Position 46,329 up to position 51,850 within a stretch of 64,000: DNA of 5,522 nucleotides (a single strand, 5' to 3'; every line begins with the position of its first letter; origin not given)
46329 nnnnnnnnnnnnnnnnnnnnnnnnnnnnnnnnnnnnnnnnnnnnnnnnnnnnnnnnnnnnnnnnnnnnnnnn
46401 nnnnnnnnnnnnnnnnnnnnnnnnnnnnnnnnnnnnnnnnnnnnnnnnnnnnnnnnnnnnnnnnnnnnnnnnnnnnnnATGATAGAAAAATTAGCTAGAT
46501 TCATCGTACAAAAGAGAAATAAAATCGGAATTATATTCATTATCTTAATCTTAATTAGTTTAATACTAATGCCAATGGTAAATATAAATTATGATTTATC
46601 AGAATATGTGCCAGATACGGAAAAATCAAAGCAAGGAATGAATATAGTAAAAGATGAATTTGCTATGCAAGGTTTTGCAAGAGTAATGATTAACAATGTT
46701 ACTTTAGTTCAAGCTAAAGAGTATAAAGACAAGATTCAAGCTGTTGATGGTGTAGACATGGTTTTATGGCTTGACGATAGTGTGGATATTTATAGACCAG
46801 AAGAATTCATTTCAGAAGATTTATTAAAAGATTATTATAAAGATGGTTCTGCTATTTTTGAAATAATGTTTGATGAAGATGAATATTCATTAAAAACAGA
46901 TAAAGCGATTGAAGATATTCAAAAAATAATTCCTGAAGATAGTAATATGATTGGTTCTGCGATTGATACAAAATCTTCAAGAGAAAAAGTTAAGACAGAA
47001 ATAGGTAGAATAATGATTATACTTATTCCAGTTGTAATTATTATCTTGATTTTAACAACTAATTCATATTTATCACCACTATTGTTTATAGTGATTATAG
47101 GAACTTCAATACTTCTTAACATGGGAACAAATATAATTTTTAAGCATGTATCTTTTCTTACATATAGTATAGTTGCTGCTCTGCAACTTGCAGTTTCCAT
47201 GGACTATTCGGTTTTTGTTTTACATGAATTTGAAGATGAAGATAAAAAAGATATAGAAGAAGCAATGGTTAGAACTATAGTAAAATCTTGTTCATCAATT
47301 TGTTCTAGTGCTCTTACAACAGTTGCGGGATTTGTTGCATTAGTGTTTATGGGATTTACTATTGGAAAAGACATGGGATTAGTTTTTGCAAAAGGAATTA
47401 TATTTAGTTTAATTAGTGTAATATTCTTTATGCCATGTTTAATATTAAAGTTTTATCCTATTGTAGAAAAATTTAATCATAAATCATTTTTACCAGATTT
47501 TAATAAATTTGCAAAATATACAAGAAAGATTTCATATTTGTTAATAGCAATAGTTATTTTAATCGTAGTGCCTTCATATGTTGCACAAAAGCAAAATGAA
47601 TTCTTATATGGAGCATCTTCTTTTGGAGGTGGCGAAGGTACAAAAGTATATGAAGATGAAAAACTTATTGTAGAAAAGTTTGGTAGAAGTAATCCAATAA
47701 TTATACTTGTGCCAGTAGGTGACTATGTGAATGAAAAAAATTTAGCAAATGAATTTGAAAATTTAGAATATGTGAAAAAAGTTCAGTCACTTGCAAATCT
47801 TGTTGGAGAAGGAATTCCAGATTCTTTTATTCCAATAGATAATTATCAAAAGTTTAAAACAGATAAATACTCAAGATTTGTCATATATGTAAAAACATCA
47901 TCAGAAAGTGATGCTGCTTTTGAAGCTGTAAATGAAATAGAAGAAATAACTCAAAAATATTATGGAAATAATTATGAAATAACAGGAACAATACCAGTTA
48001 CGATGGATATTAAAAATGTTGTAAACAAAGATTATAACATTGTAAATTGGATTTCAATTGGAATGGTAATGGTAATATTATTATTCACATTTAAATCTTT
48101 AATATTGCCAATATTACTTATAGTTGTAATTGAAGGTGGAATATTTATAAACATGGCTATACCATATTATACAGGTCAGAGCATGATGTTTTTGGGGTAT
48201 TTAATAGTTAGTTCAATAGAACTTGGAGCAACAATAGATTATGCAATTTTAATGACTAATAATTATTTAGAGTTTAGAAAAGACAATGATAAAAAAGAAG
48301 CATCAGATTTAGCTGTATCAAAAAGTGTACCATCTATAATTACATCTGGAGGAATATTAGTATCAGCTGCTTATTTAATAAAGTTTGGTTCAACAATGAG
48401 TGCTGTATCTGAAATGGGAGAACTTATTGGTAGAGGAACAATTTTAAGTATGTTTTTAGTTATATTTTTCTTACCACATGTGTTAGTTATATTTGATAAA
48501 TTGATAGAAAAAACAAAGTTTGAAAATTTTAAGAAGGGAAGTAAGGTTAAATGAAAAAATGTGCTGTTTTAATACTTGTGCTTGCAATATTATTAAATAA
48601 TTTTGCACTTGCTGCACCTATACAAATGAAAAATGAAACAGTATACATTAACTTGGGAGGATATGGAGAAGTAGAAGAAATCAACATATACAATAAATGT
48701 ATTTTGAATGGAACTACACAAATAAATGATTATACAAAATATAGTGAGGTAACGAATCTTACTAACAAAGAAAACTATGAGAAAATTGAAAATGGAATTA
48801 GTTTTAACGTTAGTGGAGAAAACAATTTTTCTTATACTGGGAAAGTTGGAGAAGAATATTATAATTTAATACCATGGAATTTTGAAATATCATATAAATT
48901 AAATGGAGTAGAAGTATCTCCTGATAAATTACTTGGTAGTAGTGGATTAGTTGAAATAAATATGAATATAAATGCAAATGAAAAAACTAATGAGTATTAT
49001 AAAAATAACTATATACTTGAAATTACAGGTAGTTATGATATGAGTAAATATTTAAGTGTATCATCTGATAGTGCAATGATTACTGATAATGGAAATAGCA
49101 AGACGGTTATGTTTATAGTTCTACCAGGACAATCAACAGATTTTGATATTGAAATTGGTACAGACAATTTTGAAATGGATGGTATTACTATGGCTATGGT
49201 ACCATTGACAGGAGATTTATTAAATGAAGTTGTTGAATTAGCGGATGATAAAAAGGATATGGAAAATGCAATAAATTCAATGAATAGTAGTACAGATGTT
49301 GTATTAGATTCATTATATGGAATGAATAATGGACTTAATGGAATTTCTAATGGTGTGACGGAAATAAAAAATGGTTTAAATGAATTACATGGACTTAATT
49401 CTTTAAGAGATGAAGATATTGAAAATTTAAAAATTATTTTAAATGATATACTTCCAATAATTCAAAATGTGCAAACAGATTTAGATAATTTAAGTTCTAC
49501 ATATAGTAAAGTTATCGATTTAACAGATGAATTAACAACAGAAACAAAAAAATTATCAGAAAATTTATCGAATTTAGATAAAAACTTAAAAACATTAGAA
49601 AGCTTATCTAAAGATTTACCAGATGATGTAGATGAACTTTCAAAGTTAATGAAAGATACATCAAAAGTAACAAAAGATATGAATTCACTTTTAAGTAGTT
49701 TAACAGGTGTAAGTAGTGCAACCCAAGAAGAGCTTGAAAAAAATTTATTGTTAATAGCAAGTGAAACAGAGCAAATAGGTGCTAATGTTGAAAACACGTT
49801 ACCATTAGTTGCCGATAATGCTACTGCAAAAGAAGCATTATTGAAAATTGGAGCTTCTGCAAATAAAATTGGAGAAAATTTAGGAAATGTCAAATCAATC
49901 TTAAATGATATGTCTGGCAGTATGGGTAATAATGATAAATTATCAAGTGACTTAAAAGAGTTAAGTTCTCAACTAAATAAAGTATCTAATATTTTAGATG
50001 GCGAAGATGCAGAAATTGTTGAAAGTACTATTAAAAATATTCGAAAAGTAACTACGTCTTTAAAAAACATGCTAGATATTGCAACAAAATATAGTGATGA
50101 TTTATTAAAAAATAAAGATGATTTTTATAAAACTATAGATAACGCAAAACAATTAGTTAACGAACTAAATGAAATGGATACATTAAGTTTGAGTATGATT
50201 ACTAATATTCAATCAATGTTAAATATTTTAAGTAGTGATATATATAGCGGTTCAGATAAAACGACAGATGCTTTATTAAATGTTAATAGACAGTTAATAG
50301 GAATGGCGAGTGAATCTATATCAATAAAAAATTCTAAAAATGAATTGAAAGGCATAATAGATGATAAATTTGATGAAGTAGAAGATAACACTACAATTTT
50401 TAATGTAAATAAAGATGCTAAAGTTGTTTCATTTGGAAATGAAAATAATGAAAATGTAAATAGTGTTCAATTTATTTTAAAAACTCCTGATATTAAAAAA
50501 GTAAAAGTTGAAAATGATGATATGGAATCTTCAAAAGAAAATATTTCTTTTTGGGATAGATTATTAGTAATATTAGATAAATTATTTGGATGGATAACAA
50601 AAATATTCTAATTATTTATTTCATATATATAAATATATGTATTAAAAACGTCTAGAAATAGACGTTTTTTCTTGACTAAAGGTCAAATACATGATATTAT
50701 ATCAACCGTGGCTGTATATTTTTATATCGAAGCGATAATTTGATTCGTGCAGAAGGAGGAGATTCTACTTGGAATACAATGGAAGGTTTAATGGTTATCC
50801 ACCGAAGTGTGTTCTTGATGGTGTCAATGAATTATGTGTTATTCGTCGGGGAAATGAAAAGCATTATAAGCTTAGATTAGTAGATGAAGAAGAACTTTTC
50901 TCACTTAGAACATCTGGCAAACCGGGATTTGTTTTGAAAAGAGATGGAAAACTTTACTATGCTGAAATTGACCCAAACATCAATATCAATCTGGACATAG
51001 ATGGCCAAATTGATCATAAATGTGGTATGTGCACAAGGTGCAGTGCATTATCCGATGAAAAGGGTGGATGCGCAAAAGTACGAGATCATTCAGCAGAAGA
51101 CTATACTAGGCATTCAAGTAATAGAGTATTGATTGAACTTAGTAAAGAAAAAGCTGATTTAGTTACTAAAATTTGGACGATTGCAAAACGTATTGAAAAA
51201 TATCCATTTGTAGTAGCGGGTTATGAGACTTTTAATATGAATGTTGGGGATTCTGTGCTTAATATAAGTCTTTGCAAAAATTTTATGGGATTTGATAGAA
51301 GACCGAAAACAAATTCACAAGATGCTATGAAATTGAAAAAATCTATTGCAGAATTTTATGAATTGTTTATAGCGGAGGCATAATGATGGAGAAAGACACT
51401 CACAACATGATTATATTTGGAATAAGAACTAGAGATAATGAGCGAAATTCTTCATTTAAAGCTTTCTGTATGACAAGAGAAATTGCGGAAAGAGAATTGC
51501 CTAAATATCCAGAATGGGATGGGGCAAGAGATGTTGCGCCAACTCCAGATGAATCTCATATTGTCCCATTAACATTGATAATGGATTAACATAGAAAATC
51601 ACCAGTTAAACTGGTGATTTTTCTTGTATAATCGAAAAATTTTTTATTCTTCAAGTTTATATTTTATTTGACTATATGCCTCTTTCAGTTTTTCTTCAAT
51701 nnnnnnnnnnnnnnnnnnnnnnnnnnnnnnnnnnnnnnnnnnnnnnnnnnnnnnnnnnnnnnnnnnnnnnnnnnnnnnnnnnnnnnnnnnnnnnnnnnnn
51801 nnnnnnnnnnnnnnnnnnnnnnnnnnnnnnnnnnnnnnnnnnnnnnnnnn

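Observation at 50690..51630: Terminator-bounded two-gene cassette of unknown function (204 aa with CGMCTRC cluster, plus overlapping 68 aa), GC-elevated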

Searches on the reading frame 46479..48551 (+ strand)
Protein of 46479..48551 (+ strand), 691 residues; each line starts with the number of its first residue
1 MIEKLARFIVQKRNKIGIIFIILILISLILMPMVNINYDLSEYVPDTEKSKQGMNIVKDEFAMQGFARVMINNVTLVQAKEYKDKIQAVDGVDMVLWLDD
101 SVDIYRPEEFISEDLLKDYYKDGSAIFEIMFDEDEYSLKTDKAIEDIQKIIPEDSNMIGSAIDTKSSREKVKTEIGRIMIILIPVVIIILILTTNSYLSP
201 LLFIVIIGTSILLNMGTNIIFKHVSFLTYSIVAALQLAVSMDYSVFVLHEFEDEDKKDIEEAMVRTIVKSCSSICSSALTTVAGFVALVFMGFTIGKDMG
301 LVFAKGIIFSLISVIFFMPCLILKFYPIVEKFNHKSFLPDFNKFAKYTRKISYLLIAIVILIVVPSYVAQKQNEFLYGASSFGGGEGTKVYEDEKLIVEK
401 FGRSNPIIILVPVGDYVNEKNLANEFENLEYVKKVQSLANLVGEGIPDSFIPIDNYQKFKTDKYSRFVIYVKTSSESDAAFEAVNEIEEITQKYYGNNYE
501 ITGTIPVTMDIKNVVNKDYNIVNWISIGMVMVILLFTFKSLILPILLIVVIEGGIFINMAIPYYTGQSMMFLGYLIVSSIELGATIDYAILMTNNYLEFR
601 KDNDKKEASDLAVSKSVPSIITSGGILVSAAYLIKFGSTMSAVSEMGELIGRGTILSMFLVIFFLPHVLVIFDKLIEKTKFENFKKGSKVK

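Call 49: search_protein_families(library=pfam, proteins=[window:46479-48551:+], max_evalue=0.001)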
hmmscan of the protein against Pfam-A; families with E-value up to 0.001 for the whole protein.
window:46479-48551:+ (691 aa): 1 family
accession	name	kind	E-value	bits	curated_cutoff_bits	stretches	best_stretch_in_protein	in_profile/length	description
PF03176.21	MMPL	-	3.6e-48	164.6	20.5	2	121-322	83-299/333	MMPL family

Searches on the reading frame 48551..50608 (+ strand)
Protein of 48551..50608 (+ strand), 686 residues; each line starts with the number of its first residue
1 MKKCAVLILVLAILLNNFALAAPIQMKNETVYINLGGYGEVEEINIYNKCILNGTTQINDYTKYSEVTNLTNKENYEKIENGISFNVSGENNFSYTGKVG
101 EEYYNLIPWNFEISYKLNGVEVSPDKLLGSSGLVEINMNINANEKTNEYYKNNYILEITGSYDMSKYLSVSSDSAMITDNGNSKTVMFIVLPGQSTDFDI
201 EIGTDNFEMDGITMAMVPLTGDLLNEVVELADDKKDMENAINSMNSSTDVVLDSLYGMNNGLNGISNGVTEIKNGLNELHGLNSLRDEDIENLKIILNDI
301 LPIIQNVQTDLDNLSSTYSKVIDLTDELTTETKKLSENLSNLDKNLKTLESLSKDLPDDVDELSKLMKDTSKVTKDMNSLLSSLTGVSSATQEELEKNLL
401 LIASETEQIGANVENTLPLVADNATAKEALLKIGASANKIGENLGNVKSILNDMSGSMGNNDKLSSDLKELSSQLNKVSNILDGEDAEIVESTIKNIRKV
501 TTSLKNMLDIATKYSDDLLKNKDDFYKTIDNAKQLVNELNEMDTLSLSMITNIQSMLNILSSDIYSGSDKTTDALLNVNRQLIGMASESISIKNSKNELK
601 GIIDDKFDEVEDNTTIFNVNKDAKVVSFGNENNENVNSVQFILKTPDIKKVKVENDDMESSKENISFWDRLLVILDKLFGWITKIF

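Call 4: search_protein_families(library=pfam, proteins=[window:48551-50608:+], max_evalue=1)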
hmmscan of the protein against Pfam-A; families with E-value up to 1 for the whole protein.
window:48551-50608:+ (686 aa): 29 families (the best 25 are shown)
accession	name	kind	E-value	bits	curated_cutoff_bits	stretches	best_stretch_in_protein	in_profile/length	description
PF07889.17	DUF1664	-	2.1e-05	25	34.6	2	320-384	49-110/124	Protein of unknown function (DUF1664)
PF12699.13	phiKZ_IP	-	5.8e-05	22.9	27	1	265-509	123-364/387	phiKZ-like phage internal head proteins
PF11887.13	Mce4_CUP1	-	0.00042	20.4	32.6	1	312-398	57-143/222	Cholesterol uptake porter CUP1 of Mce4, putative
PF07851.19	TMEM120A-B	-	0.002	17.9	29.8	1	304-384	11-92/324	TMEM120A/B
PF05384.16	DegS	-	0.0076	16.2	27.6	1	304-348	29-73/159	Sensor protein DegS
PF19220.6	Rod_CreS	-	0.0089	15.5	100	1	238-417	12-194/359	Crescentin, rod domain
PF23353.1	BBS2_hp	-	0.0092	16.5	27.7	2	309-351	49-91/98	BBS2 hairpin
PF06005.17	ZapB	-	0.011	16.6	31.5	1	311-384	6-69/71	Cell division protein ZapB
PF09177.16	STX6_10_61_N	-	0.024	15.6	29.4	1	305-360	8-64/99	Syntaxin 6/10/61, N-terminal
PF16789.10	YscO-like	-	0.034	14.6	27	1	315-382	75-140/161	YscO-like protein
PF07160.18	SKA1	-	0.04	14.2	29.6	1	311-407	3-100/243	Spindle and kinetochore-associated protein 1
PF06791.18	TMP_2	-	0.046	13.8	30.2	0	310-385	124-200/208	Prophage tail length tape measure protein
PF15619.11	Lebercilin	-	0.056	13.4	34.3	1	262-400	20-159/193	Ciliary protein causing Leber congenital amaurosis disease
PF13519.12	VWA_2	-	0.06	14.4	27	1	452-538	5-91/107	von Willebrand factor type A domain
PF06419.17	COG6_N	-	0.061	13.9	27.4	0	304-351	42-89/114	Conserved oligomeric complex COG6, N-terminal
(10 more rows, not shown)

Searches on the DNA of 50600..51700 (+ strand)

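Call 47: search_rna_families(sources=[L010, L015, L017, L020, L022, L025, L028, L029, L035, L036], threshold=gathering)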
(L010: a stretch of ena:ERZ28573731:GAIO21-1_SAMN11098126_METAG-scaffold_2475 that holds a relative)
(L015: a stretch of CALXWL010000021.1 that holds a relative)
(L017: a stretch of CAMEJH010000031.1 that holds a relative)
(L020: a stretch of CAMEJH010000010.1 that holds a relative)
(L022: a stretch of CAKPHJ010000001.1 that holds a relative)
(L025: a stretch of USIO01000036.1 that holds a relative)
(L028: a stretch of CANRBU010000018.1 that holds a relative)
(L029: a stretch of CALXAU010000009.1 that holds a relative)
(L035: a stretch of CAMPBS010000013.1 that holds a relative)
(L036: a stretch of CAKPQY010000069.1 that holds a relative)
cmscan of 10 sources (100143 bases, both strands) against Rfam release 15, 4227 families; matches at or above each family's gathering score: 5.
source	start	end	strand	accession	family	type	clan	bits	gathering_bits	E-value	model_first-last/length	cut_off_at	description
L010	5742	5814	+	RF00005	tRNA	Gene; tRNA;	CL00001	68.5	29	1.2e-12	1-71/71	no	tRNA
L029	103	175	-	RF00005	tRNA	Gene; tRNA;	CL00001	63.8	29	2.4e-11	1-71/71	no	tRNA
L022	1954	2049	-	RF00169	Bacteria_small_SRP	Gene;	CL00003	63.2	40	2.1e-11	1-97/97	no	Bacterial small signal recognition particle RNA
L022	5486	5558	-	RF00005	tRNA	Gene; tRNA;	CL00001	62.6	29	5.4e-11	1-71/71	no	tRNA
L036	1935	2007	-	RF00005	tRNA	Gene; tRNA;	CL00001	60.4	29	2.1e-10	1-71/71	no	tRNA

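Call 87: search_rna_families(source=window, start=50600, end=51700, threshold=evalue, max_evalue=1)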
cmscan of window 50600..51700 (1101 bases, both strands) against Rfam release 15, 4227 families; matches with E-value up to 1: 5.
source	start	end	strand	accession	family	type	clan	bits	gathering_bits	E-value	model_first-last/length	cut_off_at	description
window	51597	51651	+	RF02064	STnc370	Gene; sRNA;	-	28.1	54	0.24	1-71/71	no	Enterobacterial sRNA STnc370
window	51563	51646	+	RF01770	rimP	Cis-reg; leader;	-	26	47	0.097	1-102/102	no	Gammaprotebacteria rimP leader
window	51572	51627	+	RF02432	SpF25_sRNA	Gene; sRNA;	-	25.2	48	0.15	1-102/102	no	Streptococcus sRNA SpF25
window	50644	50728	-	RF02384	FasX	Gene; sRNA;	-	23.6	100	0.17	1-205/205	no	FasX small RNA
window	51591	51662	+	RF02351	psRNA14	Gene; sRNA;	-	22.5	60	0.47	1-84/84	no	Proteobacteria sRNA psRNA14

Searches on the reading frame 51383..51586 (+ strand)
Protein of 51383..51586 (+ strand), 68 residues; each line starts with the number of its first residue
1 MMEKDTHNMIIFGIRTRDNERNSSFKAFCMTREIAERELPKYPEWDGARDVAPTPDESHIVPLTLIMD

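Call 4: search_protein_families(library=pfam, proteins=[window:51383-51586:+], max_evalue=1)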
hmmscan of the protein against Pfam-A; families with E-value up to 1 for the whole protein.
window:51383-51586:+ (68 aa): 1 family
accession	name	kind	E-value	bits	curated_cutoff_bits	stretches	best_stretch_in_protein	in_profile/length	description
PF03872.18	RseA_N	-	0.14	13.1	24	1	16-52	24-60/87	Anti sigma-E protein RseA, N-terminal domain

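Call 5: search_protein_families(library=padloc, proteins=[window:51383-51586:+], max_evalue=1)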
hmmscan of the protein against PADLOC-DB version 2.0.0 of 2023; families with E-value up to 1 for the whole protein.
window:51383-51586:+ (68 aa): 0 families

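Call 6: search_protein_families(library=phrogs, proteins=[window:51383-51586:+], max_evalue=1)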
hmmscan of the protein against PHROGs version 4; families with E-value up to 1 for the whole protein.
window:51383-51586:+ (68 aa): 0 families

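Call 7: search_protein_families(library=ncbifam, proteins=[window:51383-51586:+], max_evalue=1)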
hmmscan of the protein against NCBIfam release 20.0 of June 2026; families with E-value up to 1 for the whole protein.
window:51383-51586:+ (68 aa): 0 families

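Call 15: find_homologous_proteins(query=window:51383-51586:+, max_evalue=0.1)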
Query window:51383-51586:+ (68 aa): 1 proteins with E <= 0.1 among 1 candidates.
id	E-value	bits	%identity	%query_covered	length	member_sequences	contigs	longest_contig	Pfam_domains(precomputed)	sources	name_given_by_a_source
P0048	6.8e-39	148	100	99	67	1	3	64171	-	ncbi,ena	-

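Call 38: find_encoding_contigs(protein=P0048, flank=5000, max_places=5)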
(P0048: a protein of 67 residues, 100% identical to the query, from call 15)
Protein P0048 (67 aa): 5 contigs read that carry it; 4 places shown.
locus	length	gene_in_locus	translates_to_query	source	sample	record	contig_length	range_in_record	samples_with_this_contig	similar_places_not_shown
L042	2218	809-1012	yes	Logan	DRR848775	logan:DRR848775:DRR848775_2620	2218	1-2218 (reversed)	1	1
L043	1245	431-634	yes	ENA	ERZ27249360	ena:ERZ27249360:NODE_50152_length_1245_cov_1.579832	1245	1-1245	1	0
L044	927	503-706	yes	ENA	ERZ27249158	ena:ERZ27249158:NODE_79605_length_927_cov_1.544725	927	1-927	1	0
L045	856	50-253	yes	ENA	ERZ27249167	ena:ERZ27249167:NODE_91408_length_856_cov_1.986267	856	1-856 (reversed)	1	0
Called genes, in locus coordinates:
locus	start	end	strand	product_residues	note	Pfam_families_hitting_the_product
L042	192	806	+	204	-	-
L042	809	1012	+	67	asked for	-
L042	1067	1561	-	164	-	PF03167:UDG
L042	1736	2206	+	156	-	-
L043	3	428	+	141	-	?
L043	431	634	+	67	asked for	-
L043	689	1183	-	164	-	PF03167:UDG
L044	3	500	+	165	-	?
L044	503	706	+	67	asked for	-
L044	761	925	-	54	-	?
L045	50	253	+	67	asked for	-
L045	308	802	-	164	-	PF03167:UDG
